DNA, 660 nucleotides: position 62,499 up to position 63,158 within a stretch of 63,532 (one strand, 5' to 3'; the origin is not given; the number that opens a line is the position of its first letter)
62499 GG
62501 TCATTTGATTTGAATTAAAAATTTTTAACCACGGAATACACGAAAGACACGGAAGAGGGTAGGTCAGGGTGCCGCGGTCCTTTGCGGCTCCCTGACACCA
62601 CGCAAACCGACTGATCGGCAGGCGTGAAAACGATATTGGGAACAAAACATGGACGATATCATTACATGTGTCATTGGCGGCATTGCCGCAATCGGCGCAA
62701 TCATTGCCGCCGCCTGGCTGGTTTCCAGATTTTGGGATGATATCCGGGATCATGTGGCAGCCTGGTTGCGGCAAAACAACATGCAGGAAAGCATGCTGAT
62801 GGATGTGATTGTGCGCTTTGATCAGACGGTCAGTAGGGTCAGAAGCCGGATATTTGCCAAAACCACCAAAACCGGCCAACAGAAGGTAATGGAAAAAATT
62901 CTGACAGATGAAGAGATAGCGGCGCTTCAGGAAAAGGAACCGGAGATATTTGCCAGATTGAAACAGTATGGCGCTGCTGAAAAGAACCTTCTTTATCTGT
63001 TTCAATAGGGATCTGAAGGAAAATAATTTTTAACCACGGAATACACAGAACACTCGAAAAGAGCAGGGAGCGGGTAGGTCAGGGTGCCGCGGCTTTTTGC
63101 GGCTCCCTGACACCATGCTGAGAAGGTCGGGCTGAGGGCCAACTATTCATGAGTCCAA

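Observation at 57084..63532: Divergent sigma-54 activator and an array of uncharacterised small membrane, lipoprotein and soluble proteins ending in an AAA+ ATPase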

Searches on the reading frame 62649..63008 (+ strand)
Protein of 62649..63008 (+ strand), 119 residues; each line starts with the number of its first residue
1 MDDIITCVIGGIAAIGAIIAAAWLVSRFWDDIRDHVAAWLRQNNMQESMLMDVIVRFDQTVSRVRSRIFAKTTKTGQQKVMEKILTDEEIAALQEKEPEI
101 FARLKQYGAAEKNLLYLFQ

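Call 5: search_protein_families(library=pfam, proteins=[window:62649-63008:+], max_evalue=0.1)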
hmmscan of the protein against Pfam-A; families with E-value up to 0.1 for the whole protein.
window:62649-63008:+ (119 aa): 2 families
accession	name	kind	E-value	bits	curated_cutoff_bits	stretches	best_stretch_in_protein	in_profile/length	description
PF04237.18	YjbR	-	0.068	14.3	30.1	1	59-102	15-56/88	YjbR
PF05443.17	ROS_MUCR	-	0.073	13.5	25.4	1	36-95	10-70/123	ROS/MUCR transcriptional regulator protein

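Call 7: find_encoding_contigs(protein=window:62649-63008:+, flank=10000, max_places=6)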
Protein window:62649-63008:+ (119 aa): 1 contig read that carries it; 1 place shown.
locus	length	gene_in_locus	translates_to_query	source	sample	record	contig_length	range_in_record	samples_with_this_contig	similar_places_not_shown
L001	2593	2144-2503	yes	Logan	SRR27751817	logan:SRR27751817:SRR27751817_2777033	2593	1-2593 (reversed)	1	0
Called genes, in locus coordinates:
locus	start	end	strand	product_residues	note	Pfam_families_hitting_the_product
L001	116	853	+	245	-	-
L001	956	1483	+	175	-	-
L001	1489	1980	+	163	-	-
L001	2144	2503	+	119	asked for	-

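Call 20: search_protein_families(library=padloc, proteins=[window:62649-63008:+], max_evalue=0.1)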
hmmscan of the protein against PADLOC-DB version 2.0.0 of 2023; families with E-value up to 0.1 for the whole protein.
window:62649-63008:+ (119 aa): 0 families

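Call 21: search_protein_families(library=ncbifam, proteins=[window:62649-63008:+], max_evalue=0.1)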
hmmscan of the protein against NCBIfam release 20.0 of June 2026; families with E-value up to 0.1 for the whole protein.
window:62649-63008:+ (119 aa): 3 families
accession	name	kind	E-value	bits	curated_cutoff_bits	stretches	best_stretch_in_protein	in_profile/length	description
NF050149.1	RiPP_bind_ApyI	equivalog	0.017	14.4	200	1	29-77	103-149/260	RiPP maturation protein ApyI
NF052242.1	GTPaseActivMglBThm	equivalog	0.049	13.7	200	1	2-89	57-141/161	GTPase-activating protein MglB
TIGR02407.1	ectoine_ectB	equivalog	0.09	11.4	552.2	0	17-86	299-367/412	diaminobutyrate--2-oxoglutarate transaminase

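Call 25: search_protein_families(library=phrogs, proteins=[window:62649-63008:+], max_evalue=0.1)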
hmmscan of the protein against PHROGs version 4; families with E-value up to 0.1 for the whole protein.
window:62649-63008:+ (119 aa): 3 families
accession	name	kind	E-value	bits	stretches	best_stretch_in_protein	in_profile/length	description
phrog_4200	-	tail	0.017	14.6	1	7-63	213-262/732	tail length tape measure protein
phrog_32285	-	unknown function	0.034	15.2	1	14-77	19-78/112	-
phrog_24676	-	tail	0.045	13.2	1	7-96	92-179/587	tail length tape measure protein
